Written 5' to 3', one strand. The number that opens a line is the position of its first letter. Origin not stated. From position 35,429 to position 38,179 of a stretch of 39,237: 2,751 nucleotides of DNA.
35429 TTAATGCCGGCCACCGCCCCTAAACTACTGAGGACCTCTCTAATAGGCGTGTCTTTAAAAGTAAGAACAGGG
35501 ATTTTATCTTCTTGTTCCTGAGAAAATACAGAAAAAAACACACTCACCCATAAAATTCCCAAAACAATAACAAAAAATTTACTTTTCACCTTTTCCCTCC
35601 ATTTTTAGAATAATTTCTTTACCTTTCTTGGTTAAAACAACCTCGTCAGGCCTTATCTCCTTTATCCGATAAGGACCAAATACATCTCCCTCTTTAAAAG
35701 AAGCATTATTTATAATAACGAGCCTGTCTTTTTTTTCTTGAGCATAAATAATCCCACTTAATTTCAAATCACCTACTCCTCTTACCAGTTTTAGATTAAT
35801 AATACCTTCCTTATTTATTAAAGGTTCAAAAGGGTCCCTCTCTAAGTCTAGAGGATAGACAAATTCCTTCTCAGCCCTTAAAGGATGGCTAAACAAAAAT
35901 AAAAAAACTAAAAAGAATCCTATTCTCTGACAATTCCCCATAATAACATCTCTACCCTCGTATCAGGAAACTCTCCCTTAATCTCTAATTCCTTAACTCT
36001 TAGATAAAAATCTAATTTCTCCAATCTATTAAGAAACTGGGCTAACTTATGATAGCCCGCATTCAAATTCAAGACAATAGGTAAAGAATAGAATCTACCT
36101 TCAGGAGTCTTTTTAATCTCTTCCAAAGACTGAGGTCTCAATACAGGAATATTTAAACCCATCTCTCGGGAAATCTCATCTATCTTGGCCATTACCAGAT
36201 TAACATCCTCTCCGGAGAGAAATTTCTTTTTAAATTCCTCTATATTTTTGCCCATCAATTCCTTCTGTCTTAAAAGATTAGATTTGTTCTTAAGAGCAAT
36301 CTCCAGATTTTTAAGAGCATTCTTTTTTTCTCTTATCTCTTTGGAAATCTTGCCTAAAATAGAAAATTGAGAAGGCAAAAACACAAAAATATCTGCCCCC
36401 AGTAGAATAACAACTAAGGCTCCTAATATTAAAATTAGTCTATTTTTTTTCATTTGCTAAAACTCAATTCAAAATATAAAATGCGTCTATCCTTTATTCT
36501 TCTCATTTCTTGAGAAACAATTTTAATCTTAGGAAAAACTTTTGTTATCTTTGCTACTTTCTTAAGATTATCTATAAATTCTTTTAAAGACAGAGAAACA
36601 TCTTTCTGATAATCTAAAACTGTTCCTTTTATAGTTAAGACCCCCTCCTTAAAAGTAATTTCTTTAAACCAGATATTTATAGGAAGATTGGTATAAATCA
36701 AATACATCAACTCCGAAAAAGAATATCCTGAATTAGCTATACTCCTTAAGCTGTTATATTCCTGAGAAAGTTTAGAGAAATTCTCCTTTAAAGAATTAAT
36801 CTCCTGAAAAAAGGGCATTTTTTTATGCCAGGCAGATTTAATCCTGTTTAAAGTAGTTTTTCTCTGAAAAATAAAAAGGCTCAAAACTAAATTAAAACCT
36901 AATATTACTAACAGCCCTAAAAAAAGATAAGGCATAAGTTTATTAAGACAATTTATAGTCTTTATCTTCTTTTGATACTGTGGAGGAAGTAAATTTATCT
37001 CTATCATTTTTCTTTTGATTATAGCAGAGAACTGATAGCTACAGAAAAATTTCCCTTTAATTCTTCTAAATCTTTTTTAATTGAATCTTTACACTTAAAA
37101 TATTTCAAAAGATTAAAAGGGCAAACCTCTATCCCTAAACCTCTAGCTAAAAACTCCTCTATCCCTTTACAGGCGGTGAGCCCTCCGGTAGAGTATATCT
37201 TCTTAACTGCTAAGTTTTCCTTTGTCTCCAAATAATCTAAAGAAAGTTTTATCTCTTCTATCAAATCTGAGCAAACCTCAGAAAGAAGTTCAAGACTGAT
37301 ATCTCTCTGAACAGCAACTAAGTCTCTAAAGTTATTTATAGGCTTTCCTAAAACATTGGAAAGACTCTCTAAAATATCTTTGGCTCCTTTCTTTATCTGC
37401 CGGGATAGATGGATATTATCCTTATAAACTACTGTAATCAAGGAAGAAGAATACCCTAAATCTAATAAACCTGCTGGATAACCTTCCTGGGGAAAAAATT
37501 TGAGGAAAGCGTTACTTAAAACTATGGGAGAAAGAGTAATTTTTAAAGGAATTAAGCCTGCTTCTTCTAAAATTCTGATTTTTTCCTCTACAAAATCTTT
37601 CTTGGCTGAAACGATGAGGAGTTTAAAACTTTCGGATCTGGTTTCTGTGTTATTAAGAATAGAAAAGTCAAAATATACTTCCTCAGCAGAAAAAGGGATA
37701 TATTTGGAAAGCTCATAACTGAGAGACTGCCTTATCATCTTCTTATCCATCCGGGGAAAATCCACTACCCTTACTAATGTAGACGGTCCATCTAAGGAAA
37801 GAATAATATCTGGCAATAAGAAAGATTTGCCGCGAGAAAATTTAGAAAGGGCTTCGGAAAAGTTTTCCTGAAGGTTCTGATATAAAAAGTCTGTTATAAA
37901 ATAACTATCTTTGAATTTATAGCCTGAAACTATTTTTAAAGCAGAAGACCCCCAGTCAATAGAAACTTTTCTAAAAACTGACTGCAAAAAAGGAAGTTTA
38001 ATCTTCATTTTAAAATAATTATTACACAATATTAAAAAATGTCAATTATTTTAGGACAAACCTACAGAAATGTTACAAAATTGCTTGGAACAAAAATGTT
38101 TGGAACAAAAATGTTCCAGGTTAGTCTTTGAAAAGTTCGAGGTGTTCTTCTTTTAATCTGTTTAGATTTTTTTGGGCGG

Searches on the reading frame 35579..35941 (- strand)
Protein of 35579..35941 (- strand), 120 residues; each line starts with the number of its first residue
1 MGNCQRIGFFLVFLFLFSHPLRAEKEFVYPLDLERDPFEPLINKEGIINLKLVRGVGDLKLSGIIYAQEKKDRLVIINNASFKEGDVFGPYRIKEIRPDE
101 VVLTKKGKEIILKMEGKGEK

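Call 41: search_protein_families(library=pfam, proteins=[window:35579-35941:-], max_evalue=0.00001)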
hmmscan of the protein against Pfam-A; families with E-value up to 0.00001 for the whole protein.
window:35579-35941:- (120 aa): 1 family
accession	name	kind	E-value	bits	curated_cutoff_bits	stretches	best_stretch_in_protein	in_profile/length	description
PF16537.11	T2SSB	-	1.7e-11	44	28.4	1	58-112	3-58/60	Type II secretion system protein B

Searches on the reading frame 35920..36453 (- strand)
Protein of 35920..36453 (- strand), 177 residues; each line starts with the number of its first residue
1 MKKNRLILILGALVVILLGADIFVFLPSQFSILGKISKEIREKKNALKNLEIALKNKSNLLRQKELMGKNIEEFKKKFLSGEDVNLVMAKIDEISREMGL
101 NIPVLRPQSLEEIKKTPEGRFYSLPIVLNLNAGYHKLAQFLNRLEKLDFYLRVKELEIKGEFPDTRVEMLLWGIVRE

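Call 41: search_protein_families(library=pfam, proteins=[window:35920-36453:-], max_evalue=0.00001)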
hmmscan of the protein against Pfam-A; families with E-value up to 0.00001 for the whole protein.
window:35920-36453:- (177 aa): 1 family
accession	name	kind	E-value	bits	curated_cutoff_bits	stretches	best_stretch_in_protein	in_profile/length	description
PF04350.18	PilO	-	2.8e-06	27.9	22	1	38-160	6-123/145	Pilus assembly protein, PilO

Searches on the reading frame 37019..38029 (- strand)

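Call 41: search_protein_families(library=pfam, proteins=[window:37019-38029:-], max_evalue=0.00001)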
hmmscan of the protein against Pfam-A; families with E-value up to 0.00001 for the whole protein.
window:37019-38029:- (336 aa): 1 family
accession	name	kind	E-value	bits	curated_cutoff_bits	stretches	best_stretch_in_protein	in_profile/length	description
PF11104.14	PilM_2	-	8.2e-24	84.6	27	1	55-331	45-332/340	Type IV pilus assembly protein PilM;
